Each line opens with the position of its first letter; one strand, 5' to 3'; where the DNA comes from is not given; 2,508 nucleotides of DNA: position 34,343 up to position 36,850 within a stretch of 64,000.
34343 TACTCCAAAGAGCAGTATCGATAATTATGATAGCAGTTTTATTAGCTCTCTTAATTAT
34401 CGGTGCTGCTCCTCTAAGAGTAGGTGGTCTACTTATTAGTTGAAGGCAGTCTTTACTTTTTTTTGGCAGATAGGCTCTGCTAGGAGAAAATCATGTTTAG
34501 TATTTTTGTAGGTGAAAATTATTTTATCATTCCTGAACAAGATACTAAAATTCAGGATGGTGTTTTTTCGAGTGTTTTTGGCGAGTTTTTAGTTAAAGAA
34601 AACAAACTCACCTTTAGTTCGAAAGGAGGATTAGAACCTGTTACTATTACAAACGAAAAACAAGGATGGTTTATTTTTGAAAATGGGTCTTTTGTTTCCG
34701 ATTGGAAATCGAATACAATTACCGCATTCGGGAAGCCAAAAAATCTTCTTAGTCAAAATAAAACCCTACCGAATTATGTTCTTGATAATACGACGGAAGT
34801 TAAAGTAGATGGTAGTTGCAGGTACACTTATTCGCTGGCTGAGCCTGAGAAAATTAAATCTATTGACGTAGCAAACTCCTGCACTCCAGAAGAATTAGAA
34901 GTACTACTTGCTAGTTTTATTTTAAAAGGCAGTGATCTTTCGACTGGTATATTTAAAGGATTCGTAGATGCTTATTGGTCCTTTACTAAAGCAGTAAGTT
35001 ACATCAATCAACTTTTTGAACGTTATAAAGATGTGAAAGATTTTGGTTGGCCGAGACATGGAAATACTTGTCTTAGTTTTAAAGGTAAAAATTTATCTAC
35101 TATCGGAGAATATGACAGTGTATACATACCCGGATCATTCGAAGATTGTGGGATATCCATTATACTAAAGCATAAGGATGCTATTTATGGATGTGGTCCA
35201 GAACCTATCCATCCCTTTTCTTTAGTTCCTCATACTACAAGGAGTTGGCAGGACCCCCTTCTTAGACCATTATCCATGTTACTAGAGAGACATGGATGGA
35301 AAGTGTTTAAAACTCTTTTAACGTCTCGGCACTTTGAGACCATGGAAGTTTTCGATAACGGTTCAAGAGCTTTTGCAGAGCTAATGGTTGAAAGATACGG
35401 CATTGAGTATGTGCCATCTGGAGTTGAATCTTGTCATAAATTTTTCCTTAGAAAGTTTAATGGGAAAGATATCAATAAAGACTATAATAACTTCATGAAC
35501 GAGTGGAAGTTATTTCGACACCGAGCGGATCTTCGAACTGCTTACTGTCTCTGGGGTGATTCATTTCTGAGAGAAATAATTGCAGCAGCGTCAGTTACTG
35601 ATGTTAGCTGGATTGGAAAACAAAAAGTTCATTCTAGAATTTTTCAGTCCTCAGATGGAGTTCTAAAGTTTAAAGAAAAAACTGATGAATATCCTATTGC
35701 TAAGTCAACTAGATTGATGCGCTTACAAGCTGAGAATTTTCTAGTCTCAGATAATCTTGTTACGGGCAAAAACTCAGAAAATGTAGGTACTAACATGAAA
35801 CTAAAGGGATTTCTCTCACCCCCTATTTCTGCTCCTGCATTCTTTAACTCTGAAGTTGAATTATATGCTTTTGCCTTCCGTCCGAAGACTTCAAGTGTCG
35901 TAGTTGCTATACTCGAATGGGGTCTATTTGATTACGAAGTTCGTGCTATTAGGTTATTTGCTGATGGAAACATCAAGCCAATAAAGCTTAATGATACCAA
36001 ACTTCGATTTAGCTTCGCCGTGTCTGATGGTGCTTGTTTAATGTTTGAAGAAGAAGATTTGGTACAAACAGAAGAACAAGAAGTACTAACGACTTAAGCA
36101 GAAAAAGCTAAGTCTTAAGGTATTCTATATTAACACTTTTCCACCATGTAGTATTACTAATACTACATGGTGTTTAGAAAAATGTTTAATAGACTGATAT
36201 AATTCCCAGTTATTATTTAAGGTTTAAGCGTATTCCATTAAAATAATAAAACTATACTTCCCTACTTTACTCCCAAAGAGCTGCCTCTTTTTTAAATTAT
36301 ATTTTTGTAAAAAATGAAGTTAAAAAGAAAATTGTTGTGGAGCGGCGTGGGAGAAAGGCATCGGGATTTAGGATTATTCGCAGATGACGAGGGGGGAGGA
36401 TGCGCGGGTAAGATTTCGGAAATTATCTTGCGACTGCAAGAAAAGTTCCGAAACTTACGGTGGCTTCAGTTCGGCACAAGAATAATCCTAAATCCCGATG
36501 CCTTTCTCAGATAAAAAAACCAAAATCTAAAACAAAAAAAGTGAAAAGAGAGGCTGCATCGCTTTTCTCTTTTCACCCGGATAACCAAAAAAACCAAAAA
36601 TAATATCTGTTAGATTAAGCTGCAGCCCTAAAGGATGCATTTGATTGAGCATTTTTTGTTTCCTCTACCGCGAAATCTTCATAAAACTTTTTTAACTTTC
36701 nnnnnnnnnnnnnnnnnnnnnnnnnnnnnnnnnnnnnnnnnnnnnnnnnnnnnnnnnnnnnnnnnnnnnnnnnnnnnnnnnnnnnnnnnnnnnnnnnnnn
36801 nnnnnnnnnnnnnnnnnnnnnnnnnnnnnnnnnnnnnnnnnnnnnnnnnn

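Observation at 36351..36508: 158-bp element with 29-bp perfect terminal inverted repeats and a GC-rich core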

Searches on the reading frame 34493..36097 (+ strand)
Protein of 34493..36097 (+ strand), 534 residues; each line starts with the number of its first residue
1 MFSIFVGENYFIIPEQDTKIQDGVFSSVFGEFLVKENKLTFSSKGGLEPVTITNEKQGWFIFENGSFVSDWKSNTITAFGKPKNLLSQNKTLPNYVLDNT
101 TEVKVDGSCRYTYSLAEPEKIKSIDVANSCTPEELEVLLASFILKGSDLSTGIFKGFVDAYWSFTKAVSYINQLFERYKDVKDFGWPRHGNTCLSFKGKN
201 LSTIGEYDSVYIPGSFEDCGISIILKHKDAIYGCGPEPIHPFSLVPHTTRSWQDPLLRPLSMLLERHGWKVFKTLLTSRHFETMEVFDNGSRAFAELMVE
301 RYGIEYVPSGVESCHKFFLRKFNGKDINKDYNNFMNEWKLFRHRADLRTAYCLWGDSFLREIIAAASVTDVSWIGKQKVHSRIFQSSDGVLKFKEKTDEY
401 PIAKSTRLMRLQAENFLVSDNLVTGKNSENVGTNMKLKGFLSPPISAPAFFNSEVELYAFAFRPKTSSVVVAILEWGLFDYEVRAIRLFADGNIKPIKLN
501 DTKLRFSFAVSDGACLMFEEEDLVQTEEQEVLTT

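Call 9: search_protein_families(library=pfam, proteins=[window:34493-36097:+], max_evalue=0.01)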
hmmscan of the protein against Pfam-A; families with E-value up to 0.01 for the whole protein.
window:34493-36097:+ (534 aa): 0 families

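Call 43: find_homologous_proteins(query=window:34493-36097:+, max_evalue=0.00001)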
Query window:34493-36097:+: 8000 candidates shared short words with the query, none scored E <= 0.00001.

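Call 98: search_protein_families(library=padloc, proteins=[window:34493-36097:+], max_evalue=0.01)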
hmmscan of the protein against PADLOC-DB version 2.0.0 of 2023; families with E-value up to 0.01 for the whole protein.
window:34493-36097:+ (534 aa): 0 families

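Call 99: search_protein_families(library=ncbifam, proteins=[window:34493-36097:+], max_evalue=0.01)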
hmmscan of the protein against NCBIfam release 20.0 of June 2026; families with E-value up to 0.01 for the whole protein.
window:34493-36097:+ (534 aa): 0 families

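Call 100: search_solved_structures(query=window:34493-36097:+, max_evalue=1)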
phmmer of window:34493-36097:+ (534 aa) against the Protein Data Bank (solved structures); distinct sequences matched with E-value up to 1: 0.
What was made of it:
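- Tried and rejected: That protein has no homologue at all (call 43) and no Pfam, NCBIfam, PADLOC or PDB-sequence hit (calls 9, 98, 99, 100).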

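Call 110: predict_structure(protein=window:34493-36094:+)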
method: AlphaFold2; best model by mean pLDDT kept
length: 534 residues; sequences in the alignment: 1
mean_pLDDT: 34.4   pTM: 0.22
mean pLDDT of the five models: 34.4, 29.0, 27.3, 26.4, 26.4
residues with pLDDT >= 90: 0; 70-90: 0; 50-70: 0; < 50: 534
segments of 3 or more residues with pLDDT < 50: 1-534
pLDDT, mean of each block of 10 residues (from residue 1): 34 41 38 39 39 42 44 32 27 31 44 40 44 46 40 41 35 33 29 33 32 29 34 31 27 37 39 37 35 40 34 33 36 36 31 35 31 25 27 26 26 26 26 27 27 39 39 42 42 35 28 28 32 25
secondary structure, 60 per line:
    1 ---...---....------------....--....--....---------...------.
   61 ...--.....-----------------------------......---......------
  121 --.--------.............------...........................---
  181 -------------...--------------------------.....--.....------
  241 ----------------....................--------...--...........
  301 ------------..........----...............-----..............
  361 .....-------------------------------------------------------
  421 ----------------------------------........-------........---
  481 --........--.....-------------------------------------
elements in order: E4-6 E10-13 H26-29 E32-35 E38-41 E51-53 E60-63 E66-70 E100-105 E109-114 H132-144 H151-177 E194-196 E223-227 E230-234 H257-276 H290-300 H313-322 H327-341 H347-365 E455-462 E470-477 E483-490 E493-497
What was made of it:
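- Tried and rejected: A single-sequence AlphaFold model is unusable (pLDDT 34, call 110), so no fold search was run.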

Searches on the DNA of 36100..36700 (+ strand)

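Call 5: search_rna_families(source=window, start=36100, end=36700, threshold=evalue, max_evalue=10, show_alignments=3)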
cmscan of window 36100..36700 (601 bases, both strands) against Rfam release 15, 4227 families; matches with E-value up to 10: 11.
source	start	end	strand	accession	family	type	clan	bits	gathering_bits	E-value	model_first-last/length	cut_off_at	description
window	36523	36610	+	RF01842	mycoplasma_FSE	Cis-reg; frameshift_element;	-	22.4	88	5.2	1-87/87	no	mycoplasma ribosomal frameshift element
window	36251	36372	+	RF03826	MIR825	Gene; miRNA;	-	17.9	160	2.1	1-146/146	no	MIR825 microRNA precursor family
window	36640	36678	-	RF02925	6A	Gene; sRNA;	-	17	41.2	2.8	1-52/52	no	6A RNA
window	36539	36576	+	RF03243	mir-2731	Gene; miRNA;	-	16.3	80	2.4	27-64/91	no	mir-2731 microRNA precursor family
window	36132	36188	+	RF00819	mir-246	Gene; miRNA;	-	16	60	2.2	1-72/72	no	mir-246 microRNA precursor family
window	36284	36327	-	RF02488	GlsR25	Gene; snRNA; snoRNA; HACA-box;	-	15.2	100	2.7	1-146/146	no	Small nucleolar RNA GlsR25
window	36133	36184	-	RF01896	mir-142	Gene; miRNA;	-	14.6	57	6.1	1-85/85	no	mir-142 microRNA precursor family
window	36141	36173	+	RF04133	MIR2646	Gene; miRNA;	-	14.4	245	1.3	1-256/256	no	MIR2646 microRNA precursor family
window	36404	36574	+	RF02607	AbsR25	Gene; sRNA;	-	14.4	47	8.5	1-164/164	no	Acinetobacter sRNA 25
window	36530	36595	-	RF00236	ctRNA_pGA1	Gene; antisense;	-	13.8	45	5.9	1-79/79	no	ctRNA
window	36136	36182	+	RF04209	MIR7533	Gene; miRNA;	-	13.7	230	4.1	1-249/249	no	MIR7533 microRNA precursor family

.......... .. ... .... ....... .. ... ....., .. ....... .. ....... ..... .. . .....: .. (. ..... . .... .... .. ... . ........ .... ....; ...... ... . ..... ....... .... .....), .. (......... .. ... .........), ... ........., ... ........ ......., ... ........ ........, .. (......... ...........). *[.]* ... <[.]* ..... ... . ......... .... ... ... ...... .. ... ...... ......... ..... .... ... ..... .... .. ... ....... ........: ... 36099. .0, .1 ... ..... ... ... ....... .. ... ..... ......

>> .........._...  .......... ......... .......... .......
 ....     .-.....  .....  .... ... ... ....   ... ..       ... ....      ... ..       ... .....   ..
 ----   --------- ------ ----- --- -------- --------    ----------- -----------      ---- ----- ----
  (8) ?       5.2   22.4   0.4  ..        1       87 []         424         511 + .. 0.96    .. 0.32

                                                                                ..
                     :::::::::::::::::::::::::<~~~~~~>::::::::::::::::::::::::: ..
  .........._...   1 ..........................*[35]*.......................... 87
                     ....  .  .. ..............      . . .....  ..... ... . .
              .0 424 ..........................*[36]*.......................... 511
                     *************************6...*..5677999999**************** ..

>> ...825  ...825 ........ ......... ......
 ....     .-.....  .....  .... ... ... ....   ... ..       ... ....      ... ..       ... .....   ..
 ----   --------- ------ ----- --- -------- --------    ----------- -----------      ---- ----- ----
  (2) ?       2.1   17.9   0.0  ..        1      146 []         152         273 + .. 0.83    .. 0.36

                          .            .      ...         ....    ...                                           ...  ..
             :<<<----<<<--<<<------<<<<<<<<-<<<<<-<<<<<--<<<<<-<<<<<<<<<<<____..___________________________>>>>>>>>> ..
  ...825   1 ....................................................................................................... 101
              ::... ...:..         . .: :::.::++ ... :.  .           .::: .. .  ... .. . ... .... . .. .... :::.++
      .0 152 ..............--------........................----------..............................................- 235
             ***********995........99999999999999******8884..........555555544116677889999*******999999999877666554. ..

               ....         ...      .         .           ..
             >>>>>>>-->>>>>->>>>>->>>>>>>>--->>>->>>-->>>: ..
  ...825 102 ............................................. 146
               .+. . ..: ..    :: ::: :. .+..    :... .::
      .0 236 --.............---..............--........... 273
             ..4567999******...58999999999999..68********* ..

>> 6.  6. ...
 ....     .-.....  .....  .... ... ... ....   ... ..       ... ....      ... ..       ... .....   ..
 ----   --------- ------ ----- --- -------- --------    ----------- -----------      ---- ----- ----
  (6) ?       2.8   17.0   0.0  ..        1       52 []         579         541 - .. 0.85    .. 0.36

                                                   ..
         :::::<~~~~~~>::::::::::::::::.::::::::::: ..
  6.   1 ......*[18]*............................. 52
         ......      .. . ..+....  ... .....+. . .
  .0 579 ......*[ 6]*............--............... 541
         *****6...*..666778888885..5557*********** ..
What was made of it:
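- On Any Rfam 15 RNA family (including 6S RNA, tmRNA, riboswitches): At E up to 10 over 36100-36700 only chance-level hits appear (E at least 1.3, each far below its family's gathering score; mostly eukaryotic miRNA/snoRNA models), and none corresponds to the element (call 5).
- Tried and rejected: It is rejected because there is no Rfam hit (call 5) and because of the perfect 29-bp helix.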

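Call 62: search_dna_similar(query=window:36340-36520:+, collection=plasmids, mode=distant, max_evalue=0.01)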
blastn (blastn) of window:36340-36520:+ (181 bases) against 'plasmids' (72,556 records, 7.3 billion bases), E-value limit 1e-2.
No match.

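Call 63: search_dna_similar(query=window:36340-36520:+, collection=phages, mode=distant, max_evalue=0.01)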
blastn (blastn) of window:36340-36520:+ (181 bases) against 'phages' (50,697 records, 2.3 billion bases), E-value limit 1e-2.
No match.
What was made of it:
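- Tried and rejected: blastn against plasmids and phages (calls 62, 63).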

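Call 78: build_rna_model(alignment_id=A3)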
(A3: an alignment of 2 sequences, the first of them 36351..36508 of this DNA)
Model R1 built from alignment A3 (2 sequences, 158 columns); structure: RNAalifold consensus.
model positions 158; base pairs 64; branch points 0; effective number of sequences 0.43; information 0.591 bits per position. Calibrated on 0.2 Mb of random sequence (short: E-values are rough).
structure used (alignment columns):
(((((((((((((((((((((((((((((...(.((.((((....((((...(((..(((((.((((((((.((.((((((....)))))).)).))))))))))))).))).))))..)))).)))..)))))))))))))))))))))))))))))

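Call 79: search_with_rna_model(model_id=R1, sources=[window, L004, L005, L006, L007, L008, L010, L012, L014, L015, L016, L017], max_evalue=10)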
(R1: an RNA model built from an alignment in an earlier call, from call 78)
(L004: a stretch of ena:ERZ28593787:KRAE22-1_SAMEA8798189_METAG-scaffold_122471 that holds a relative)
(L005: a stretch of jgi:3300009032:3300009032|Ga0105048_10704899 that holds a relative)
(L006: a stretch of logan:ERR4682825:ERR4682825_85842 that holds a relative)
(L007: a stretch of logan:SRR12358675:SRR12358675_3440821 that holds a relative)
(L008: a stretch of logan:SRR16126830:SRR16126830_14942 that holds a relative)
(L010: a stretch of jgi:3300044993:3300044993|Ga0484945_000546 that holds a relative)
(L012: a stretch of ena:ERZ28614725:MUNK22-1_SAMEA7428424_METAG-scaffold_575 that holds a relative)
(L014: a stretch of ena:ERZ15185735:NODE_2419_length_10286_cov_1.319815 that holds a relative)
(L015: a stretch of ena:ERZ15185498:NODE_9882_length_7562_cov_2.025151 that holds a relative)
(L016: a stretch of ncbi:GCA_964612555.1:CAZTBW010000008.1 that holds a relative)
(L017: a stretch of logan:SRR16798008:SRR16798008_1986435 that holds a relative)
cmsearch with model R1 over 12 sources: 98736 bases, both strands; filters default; matches with E-value up to 10: 4.
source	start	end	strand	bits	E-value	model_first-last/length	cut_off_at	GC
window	36351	36508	+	188.1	2.2e-40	1-158/158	no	0.47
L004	919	1058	-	86.1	2.2e-17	18-158/158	5'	0.48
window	36351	36508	-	77.9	1.6e-15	1-158/158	no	0.47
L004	969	1019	+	26.2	0.00073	58-108/158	no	0.37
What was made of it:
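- A covariance model of E1 finds only E1 and the L004 fragment in the window plus 11 related loci (calls 78, 79).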

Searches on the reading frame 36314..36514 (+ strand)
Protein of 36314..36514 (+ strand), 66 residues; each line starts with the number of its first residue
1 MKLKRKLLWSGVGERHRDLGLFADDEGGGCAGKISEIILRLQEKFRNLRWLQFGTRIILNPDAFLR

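Call 9: search_protein_families(library=pfam, proteins=[window:36314-36514:+], max_evalue=0.01)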
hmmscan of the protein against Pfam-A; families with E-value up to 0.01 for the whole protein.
window:36314-36514:+ (66 aa): 0 families

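Call 27: find_encoding_contigs(protein=window:36314-36514:+, flank=3000, max_places=10)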
Protein window:36314-36514:+ (66 aa): no gene with exactly this product is on record in the collection.

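Call 55: search_protein_representatives(protein=window:36314-36511:+)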
Query: 66 residues. Proteins with E-value up to 0.001 (for the whole library): 0; up to 1e-10: 0; up to 1e-30: 0. The best 0 are listed.
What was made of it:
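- There is no homologue among 1.84 billion representative proteins (call 55).
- Tried and rejected: An exact look-up of the 66-aa ORF (call 27) and a full HMMER search of 1.84 billion representatives (call 55) found nothing.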
